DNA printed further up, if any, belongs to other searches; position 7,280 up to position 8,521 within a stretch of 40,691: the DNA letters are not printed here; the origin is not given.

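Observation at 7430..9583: Gene fusion of an RmlD-like 4-ketoreductase with a PseC-type 4-aminotransferase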

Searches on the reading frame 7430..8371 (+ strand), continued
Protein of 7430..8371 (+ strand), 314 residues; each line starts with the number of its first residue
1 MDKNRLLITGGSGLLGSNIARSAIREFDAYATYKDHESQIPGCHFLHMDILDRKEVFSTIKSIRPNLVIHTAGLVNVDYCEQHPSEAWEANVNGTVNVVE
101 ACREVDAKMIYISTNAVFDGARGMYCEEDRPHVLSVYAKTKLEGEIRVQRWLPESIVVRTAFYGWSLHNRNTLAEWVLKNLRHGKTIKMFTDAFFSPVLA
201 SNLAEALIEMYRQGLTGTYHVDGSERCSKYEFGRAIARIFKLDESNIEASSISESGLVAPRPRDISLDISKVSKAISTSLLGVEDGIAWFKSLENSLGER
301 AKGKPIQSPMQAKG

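Call 42: search_protein_families(library=ncbifam, proteins=[L085:8001-8921:+, L085:8918-9961:+, L085:9965-11080:+, L085:11093-12067:+, L085:12137-12841:+, L085:12906-14087:+, L087:12931-14223:+], max_evalue=1e-20)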
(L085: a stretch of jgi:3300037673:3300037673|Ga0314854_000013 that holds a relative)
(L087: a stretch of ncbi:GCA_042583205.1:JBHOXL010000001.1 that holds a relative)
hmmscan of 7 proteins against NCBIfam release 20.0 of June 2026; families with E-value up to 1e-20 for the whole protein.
L085:8001-8921:+ (306 aa): 2 families
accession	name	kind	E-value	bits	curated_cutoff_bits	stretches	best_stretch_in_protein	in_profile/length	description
TIGR01214.1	rmlD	equivalog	3.5e-60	203.5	224.05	1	7-281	1-268/285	dTDP-4-dehydrorhamnose reductase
NF007440.0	PRK09987.1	equivalog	5.5e-22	78.4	308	1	53-276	41-271/299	dTDP-4-dehydrorhamnose reductase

L085:8918-9961:+ (347 aa): 2 families
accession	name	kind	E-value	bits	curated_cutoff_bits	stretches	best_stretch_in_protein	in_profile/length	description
TIGR03569.1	NeuB_NnaB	equivalog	2.3e-105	352.3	399.65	1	17-341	1-328/329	N-acetylneuraminate synthase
TIGR03586.1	PseI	equivalog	5.3e-101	338.1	340.25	1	17-342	2-327/327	pseudaminic acid synthase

L085:9965-11080:+ (371 aa): 6 families
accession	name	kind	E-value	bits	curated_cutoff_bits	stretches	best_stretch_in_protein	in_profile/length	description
TIGR03088.1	stp2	hypoth_equivalog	2.1e-31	109.3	409.05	1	68-366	67-371/374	TIGR03088 family PEP-CTERM/XrtA system glycosyltransferase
TIGR04063.1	stp3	hypoth_equivalog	3.4e-31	108.5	442.05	1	124-368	146-395/397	TIGR04063 family PEP-CTERM/XrtA system glycosyltransferase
NF041876.1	EPS_EpsE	equivalog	2.3e-27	96.2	400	1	152-343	179-371/389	exopolysaccharide biosynthesis GT4 family glycosyltransferase EpsE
TIGR03999.1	thiol_BshA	equivalog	3.9e-24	85.3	273.7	1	112-368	122-373/375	N-acetyl-alpha-D-glucosaminyl L-malate synthase BshA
NF038229.1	Glyco4_Geo_Pelo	equivalog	8.2e-23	80.9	400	1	75-368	48-336/338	GPMC system family 4 glycosyltransferase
NF047684.1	TeichurnBiosyTuaC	equivalog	4.9e-21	75.1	550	1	81-368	107-389/391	teichuronic acid biosynthesis protein TuaC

L085:11093-12067:+ (324 aa): 4 families
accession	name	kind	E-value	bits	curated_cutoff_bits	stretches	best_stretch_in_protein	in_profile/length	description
TIGR04380.1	myo_inos_iolG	equivalog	1.1e-44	152.7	355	1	2-322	6-329/330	inositol 2-dehydrogenase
NF040723.1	UDP-GlcNAcDh_Arch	equivalog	7.5e-41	140.6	450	1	2-316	5-301/302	UDP-N-acetylglucosamine 3-dehydrogenase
NF052479.1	LevoglcsnDh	equivalog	7.7e-23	80.8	650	1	28-195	43-211/386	levoglucosan dehydrogenase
NF052679.1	InsChiInosDhIolG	equivalog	4.7e-21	75.2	540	1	2-292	7-294/343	bifunctional inositol 2-dehydrogenase/D-chiro-inositol 1-dehydrogenase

L085:12137-12841:+ (234 aa): 0 families

L085:12906-14087:+ (393 aa): 7 families
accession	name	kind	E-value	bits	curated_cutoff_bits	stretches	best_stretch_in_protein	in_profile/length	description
TIGR04181.1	NHT_00031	hypoth_equivalog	1.1e-65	221.9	420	1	8-342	8-338/359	LegC family aminotransferase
TIGR03588.1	PseC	equivalog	2.5e-64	217.5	423.5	1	7-342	8-334/380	UDP-4-amino-4,6-dideoxy-N-acetyl-beta-L-altrosamine transaminase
NF008658.2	PRK11658.1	equivalog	2.3e-60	204.2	631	1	8-304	12-298/379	UDP-4-amino-4-deoxy-L-arabinose aminotransferase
NF008687.0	PRK11706.1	equivalog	1.2e-55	188.8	375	1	8-308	9-301/375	dTDP-4-amino-4,6-dideoxygalactose transaminase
TIGR02379.1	ECA_wecE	subfamily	3e-50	171.1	434.85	1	10-306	11-300/376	dTDP-4-amino-4,6-dideoxy-D-glucose transaminase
TIGR04427.1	PLP_DesI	equivalog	6.2e-46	157.2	650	1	18-296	40-296/390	dTDP-4-dehydro-6-deoxyglucose aminotransferase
NF011936.0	PRK15407.1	equivalog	3.9e-39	134.6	423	1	28-313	62-364/440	lipopolysaccharide biosynthesis protein RfbH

L087:12931-14223:+ (430 aa): 57 families (the best 25 are shown)
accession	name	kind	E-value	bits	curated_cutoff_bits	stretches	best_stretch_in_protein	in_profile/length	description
NF004856.0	PRK06209.1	equivalog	4.9e-125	417.6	486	1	2-429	2-439/450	glutamate-1-semialdehyde 2,1-aminomutase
NF000818.0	PRK00062.1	subfamily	2.3e-86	290.1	398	1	8-403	3-425/429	glutamate-1-semialdehyde 2,1-aminomutase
NF041362.1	GntE_guanitoxin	equivalog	1.1e-85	287.8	525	1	6-395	3-426/426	guanitoxin biosynthesis PLP-dependent transaminase GntE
TIGR00713.1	hemL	equivalog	2.5e-84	283.4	527.3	1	10-402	1-420/423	glutamate-1-semialdehyde 2,1-aminomutase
NF009055.0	PRK12389.1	equivalog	2.1e-77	260.6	637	1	8-406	3-429/431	glutamate-1-semialdehyde 2,1-aminomutase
NF005993.0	PRK08117.1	subfamily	3.6e-48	164.2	574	1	180-380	190-398/433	aspartate aminotransferase family protein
NF004426.0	PRK05769.1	equivalog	1.7e-47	162.2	552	1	188-375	212-404/441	acetyl ornithine aminotransferase family protein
TIGR00707.1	argD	subfamily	7e-47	160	410.05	1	41-342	9-321/381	acetylornithine/succinylornithine family transaminase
NF006368.0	PRK08593.1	equivalog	2.1e-43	148.6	570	1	189-332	201-351/448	aspartate aminotransferase family protein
NF005376.0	PRK06918.1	equivalog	5.8e-43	146.9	676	1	194-412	218-444/451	4-aminobutyrate--2-oxoglutarate transaminase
NF006228.0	PRK08360.1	equivalog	2.8e-42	144.9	608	1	187-343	194-357/443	aspartate aminotransferase family protein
NF002874.0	PRK03244.1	equivalog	5e-42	144.1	457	1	38-332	22-325/399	acetylornithine transaminase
TIGR00700.1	GABAtrnsam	equivalog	6.9e-42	143.5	506.65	1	192-347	194-354/420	4-aminobutyrate--2-oxoglutarate transaminase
NF002797.0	PRK02936.1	equivalog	7.4e-41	140.1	496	1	41-333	11-310/385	acetylornithine transaminase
NF004714.0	PRK06058.1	subfamily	2.9e-40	138.3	639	1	194-345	222-378/447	4-aminobutyrate--2-oxoglutarate transaminase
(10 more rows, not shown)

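Call 68: search_protein_families(library=ncbifam, proteins=[L085:6988-7962:+], max_evalue=1e-30)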
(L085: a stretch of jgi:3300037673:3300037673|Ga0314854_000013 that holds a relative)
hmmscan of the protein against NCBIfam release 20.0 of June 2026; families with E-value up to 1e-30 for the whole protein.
L085:6988-7962:+ (324 aa): 2 families
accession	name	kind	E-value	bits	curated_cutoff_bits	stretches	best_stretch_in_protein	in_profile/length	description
TIGR03589.1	PseB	equivalog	9.6e-151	501.2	407.75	1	3-320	2-323/324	UDP-N-acetylglucosamine 4,6-dehydratase (inverting)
TIGR04130.1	FnlA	equivalog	5.7e-77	258.9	730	1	3-306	2-311/337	UDP-N-acetylglucosamine 4,6-dehydratase/5-epimerase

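Call 75: find_related_loci(query=A2, collection=metagenome_contigs, flank=10000)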
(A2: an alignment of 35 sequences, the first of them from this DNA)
Query A2 (298 aa) in metagenome_contigs; peptide patterns used: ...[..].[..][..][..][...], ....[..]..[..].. (x = any residue, [..] = any of these).
600 stretches matched a pattern (row limit reached: there are more); 460 encode a relative of the query (tblastn E <= 1e-3); the best 80 are kept; 80 distinct loci.
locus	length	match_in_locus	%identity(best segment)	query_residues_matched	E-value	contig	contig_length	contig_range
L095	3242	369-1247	60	5-297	5e-128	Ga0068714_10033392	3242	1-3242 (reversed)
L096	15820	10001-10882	64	4-297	1e-130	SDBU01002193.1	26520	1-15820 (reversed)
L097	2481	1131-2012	60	1-294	2e-125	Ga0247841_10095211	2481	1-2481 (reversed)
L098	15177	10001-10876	56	3-295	4e-112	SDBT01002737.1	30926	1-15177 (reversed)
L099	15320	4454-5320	54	3-291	2e-107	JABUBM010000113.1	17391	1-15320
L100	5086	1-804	50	27-293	9e-86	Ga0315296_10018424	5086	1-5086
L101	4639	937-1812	43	5-296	3e-85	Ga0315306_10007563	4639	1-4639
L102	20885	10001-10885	43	1-296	2e-81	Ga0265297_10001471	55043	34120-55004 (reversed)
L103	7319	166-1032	43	4-293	2e-80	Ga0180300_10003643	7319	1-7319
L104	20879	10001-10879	41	1-294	3e-80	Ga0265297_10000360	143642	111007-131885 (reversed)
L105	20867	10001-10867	43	4-293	2e-79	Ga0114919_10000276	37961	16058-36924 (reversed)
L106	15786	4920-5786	43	4-293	8e-79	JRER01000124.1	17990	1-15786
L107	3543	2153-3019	43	6-293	6e-79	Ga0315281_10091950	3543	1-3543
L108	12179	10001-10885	42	3-296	4e-78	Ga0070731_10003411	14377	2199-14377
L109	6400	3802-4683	42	2-294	1e-75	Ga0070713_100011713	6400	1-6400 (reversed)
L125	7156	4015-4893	40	2-293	2e-67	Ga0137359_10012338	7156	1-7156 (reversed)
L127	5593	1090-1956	39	6-293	1e-66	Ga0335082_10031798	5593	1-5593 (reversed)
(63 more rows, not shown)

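Call 84: search_protein_families(library=pfam, proteins=[L125:2401-3078:+, L127:4326-4706:+, L127:3087-4229:+, L127:1087-2004:+, L127:2007-3080:+, L127:338-1069:+], max_evalue=0.0001)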
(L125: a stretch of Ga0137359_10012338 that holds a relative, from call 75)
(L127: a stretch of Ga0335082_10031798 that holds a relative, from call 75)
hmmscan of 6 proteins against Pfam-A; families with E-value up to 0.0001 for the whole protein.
L125:2401-3078:+ (225 aa): 5 families
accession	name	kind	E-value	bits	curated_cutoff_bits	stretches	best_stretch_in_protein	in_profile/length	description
PF08241.18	Methyltransf_11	-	3.2e-17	63.4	21.2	1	58-143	1-86/95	Methyltransferase domain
PF13649.12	Methyltransf_25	-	5.5e-15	56.3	27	1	57-143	1-92/97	Methyltransferase domain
PF13489.12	Methyltransf_23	-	8.3e-11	42.3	27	1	39-144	9-108/164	Methyltransferase domain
PF13847.12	Methyltransf_31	-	7.6e-10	39.1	27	1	54-142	4-99/145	Methyltransferase domain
PF08242.18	Methyltransf_12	-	2.1e-09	38.4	30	1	58-143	1-91/98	Methyltransferase domain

L127:4326-4706:+ (126 aa): 0 families

L127:3087-4229:+ (380 aa): 6 families
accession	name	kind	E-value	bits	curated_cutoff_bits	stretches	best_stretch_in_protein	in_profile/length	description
PF13692.12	Glyco_trans_1_4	-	5.6e-21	75.7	27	1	192-326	4-139/142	Glycosyl transferases group 1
PF00534.26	Glycos_transf_1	-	7.5e-20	71.6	26.4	1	190-343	16-171/172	Glycosyl transferases group 1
PF13477.12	Glyco_trans_4_2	-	3.2e-11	44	23.4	1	2-140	1-138/139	Glycosyl transferase 4-like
PF13439.12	Glyco_transf_4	-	8.5e-07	29.6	28.5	1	13-168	7-168/170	Glycosyltransferase Family 4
PF13579.12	Glyco_trans_4_4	-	4.6e-06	27.5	29.7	1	16-164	9-157/158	Glycosyl transferase 4-like domain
PF13524.12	Glyco_trans_1_2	-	3.2e-05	24.4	25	0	215-359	8-143/144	Glycosyl transferase-like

L127:1087-2004:+ (305 aa): 6 families
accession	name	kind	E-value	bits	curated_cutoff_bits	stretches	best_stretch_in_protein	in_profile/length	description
PF04321.23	RmlD_sub_bind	-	6.2e-58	196.6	27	1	2-288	3-282/287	RmlD substrate binding domain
PF01370.27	Epimerase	-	1.2e-24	87.5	20.9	1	2-152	1-160/240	NAD dependent epimerase/dehydratase family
PF16363.11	GDP_Man_Dehyd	-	4.1e-14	53.2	27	1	3-147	1-166/332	GDP-mannose 4,6 dehydratase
PF02719.21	Polysacc_synt_2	-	1.2e-09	38.2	20.2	1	41-151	57-155/293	Polysaccharide biosynthesis protein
PF07993.18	NAD_binding_4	-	2.3e-07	30.7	20.1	1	63-128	90-153/258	Male sterility protein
PF01073.25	3Beta_HSD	-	6.1e-07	29.2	22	1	3-153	1-165/280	3-beta hydroxysteroid dehydrogenase/isomerase family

L127:2007-3080:+ (357 aa): 2 families
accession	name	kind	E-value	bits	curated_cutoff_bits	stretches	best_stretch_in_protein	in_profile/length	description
PF03102.20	NeuB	-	4e-75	252.8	22.1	1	37-281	1-241/241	NeuB family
PF08666.17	SAF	-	1.9e-08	35.1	21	1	296-354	2-62/63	SAF domain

L127:338-1069:+ (243 aa): 2 families
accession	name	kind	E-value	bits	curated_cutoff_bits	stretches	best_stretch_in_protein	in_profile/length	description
PF02348.25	CTP_transf_3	-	3.9e-37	128.6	22.6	1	5-193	2-195/217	Cytidylyltransferase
PF12804.13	NTP_transf_3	-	2.3e-07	31.6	27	1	18-125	15-120/160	MobA-like NTP transferase domain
